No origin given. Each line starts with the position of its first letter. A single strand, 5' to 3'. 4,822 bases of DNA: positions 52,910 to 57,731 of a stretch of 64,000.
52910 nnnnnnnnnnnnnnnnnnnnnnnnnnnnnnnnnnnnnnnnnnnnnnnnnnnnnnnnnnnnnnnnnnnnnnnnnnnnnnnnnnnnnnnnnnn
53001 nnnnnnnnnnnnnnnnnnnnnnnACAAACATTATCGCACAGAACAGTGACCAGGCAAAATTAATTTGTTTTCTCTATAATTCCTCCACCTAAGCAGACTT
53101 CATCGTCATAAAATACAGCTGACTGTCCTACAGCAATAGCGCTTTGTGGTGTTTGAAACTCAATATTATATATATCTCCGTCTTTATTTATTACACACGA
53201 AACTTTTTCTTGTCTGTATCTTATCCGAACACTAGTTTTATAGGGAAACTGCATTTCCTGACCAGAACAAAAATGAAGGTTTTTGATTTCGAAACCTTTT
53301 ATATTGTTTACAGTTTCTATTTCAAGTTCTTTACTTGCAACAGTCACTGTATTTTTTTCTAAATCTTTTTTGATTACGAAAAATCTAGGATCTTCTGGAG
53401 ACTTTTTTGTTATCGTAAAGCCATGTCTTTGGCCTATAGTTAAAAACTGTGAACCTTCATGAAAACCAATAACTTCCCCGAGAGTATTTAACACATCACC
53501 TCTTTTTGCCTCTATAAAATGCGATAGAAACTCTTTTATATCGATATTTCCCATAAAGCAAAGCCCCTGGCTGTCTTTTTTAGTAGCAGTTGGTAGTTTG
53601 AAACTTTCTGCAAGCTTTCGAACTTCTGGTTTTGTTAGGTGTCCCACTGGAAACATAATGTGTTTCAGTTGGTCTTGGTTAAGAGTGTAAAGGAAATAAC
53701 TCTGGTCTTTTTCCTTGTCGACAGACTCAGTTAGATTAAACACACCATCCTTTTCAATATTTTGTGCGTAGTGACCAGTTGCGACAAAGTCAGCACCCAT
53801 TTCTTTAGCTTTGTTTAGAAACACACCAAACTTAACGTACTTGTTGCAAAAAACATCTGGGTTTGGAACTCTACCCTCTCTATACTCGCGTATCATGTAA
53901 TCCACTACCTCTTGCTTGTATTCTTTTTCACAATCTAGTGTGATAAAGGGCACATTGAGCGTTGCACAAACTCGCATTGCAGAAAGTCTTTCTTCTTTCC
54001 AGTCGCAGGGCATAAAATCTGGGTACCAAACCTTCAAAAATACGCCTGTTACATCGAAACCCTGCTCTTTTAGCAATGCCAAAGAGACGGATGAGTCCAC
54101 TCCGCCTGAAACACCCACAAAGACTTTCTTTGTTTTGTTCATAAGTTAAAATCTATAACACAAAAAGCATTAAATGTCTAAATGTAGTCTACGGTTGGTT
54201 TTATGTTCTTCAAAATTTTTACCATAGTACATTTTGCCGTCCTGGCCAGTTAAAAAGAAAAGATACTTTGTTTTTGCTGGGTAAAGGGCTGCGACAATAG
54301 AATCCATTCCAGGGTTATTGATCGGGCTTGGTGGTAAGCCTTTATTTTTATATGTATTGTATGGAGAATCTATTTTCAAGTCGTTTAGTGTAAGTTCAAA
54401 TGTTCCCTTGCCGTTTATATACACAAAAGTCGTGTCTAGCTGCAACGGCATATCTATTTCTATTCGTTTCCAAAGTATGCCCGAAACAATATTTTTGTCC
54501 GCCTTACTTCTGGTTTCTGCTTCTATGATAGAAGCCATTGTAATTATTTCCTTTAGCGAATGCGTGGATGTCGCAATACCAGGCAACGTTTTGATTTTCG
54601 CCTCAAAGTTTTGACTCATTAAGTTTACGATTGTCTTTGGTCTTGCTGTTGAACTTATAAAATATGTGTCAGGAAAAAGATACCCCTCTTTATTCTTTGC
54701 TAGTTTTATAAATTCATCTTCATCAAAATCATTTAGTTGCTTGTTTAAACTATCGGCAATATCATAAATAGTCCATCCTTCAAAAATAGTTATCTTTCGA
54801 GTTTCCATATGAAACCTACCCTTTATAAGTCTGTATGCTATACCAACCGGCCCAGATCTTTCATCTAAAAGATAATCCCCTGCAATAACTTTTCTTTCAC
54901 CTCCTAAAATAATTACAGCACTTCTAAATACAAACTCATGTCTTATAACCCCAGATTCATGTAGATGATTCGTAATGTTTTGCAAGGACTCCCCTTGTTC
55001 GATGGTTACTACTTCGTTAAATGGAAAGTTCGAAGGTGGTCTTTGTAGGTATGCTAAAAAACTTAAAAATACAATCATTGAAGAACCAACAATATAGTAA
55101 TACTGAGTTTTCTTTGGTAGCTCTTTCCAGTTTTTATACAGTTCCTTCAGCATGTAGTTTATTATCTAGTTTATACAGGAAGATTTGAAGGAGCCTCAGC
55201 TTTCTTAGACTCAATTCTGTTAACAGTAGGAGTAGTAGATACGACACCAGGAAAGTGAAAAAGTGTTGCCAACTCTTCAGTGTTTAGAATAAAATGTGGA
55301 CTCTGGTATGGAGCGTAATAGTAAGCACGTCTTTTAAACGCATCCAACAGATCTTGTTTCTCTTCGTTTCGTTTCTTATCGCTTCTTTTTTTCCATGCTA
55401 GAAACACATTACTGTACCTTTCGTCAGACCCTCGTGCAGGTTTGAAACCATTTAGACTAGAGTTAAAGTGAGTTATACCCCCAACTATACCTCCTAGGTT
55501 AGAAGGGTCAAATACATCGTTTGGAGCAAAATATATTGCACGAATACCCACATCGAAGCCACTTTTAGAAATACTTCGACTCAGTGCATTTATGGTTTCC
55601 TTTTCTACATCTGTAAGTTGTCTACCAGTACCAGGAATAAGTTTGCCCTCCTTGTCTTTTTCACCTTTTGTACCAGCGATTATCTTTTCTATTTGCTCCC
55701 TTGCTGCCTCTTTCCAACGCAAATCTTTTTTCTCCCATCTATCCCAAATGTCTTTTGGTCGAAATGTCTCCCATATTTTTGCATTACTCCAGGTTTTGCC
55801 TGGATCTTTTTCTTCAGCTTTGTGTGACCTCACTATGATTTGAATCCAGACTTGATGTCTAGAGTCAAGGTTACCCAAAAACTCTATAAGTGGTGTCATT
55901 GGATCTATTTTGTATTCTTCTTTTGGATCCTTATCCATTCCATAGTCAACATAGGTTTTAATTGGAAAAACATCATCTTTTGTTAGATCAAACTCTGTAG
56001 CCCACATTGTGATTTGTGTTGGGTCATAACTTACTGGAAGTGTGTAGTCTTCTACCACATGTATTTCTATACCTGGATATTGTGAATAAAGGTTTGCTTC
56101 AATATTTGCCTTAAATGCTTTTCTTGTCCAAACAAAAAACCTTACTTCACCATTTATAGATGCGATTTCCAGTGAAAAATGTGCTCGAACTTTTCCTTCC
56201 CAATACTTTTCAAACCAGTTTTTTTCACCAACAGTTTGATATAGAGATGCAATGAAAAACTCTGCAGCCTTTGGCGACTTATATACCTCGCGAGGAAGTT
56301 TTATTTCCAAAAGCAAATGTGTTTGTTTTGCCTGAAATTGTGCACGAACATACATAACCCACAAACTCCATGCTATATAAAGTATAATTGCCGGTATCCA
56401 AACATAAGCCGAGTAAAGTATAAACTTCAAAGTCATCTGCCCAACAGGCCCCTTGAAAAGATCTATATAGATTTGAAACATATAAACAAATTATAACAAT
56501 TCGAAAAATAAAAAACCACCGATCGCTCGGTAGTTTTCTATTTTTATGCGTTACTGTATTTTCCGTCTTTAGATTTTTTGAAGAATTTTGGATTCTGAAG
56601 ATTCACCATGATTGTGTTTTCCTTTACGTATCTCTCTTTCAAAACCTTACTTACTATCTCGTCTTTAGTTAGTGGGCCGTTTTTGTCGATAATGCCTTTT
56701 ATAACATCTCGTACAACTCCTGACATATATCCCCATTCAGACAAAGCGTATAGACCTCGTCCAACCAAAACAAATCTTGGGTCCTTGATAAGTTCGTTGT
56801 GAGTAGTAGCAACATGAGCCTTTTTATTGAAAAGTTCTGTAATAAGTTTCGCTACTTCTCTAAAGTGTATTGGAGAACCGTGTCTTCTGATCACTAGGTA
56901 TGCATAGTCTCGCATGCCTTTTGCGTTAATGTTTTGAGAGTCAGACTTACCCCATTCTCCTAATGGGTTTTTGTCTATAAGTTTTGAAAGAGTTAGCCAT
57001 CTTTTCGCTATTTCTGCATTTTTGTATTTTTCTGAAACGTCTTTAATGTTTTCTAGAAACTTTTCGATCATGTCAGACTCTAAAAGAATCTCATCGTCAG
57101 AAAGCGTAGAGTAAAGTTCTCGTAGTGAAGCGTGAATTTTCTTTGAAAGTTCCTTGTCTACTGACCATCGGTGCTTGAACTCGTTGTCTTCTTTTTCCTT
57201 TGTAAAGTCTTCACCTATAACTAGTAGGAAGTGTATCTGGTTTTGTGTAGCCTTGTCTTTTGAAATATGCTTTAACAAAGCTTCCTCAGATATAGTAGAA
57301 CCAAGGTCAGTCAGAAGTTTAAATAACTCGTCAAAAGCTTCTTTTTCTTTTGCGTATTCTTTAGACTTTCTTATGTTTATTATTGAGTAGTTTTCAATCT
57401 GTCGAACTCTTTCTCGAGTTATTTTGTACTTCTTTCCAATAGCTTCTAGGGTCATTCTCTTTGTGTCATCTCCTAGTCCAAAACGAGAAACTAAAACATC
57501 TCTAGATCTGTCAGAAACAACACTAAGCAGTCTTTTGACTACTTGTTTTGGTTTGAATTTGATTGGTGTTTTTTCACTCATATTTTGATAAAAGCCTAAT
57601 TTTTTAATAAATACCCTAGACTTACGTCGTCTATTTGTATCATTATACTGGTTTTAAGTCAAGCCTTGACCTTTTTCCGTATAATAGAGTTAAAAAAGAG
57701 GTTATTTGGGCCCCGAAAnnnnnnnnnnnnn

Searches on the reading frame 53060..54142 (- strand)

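Call 19: search_protein_families(library=pfam, proteins=[window:53060-54142:-], max_evalue=0.001)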
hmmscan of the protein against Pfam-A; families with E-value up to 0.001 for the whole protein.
window:53060-54142:- (360 aa): 4 families
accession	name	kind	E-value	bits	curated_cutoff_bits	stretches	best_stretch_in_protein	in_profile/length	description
PF03054.22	tRNA_Me_trans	-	1.3e-74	250.7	20.6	1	5-198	1-201/202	tRNA methyl transferase HUP domain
PF20258.4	tRNA_Me_trans_C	-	6.5e-21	74.9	20.6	1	282-356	2-77/77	Aminomethyltransferase beta-barrel domain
PF20259.3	tRNA_Me_trans_M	-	2.3e-17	62.7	27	1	203-269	1-65/66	tRNA methyl transferase PRC-barrel domain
PF02540.23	NAD_synthase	-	8.1e-05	22.3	21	0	3-74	17-84/242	NAD synthase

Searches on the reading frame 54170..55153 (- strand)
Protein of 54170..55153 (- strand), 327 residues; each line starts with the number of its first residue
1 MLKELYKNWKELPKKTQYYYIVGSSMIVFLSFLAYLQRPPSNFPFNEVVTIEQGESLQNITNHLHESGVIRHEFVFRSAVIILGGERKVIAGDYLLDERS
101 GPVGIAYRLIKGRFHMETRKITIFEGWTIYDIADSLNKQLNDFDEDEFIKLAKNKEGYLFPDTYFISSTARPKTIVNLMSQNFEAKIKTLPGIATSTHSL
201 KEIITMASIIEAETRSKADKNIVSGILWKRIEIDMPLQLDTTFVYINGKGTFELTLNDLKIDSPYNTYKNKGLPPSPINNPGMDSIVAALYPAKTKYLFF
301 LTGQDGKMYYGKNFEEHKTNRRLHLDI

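Call 19: search_protein_families(library=pfam, proteins=[window:54170-55153:-], max_evalue=0.001)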
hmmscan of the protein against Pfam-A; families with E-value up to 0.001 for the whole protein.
window:54170-55153:- (327 aa): 1 family
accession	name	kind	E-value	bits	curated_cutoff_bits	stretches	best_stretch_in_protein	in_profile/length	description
PF02618.21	YceG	-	4e-74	250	32.4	1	49-321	1-273/275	YceG-like family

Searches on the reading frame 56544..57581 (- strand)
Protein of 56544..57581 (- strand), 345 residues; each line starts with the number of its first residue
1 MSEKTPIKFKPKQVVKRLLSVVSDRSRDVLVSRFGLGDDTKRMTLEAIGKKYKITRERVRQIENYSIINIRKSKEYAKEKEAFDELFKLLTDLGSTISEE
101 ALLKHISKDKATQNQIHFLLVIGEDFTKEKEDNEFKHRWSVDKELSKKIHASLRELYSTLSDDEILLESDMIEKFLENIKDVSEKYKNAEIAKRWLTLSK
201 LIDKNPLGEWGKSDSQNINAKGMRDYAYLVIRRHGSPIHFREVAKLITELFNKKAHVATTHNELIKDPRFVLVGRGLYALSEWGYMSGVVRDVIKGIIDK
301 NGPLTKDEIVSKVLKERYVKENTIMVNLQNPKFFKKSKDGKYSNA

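Call 19: search_protein_families(library=pfam, proteins=[window:56544-57581:-], max_evalue=0.001)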
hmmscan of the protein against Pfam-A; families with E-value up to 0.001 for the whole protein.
window:56544-57581:- (345 aa): 2 families
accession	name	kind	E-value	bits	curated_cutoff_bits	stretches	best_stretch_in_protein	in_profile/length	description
PF04545.22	Sigma70_r4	-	3.1e-11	43.1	24.1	1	18-71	1-49/50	Sigma-70, region 4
PF05066.19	HARE-HTH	-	4.5e-05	24.2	25.9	0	224-283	4-71/71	HB1, ASXL, restriction endonuclease HTH domain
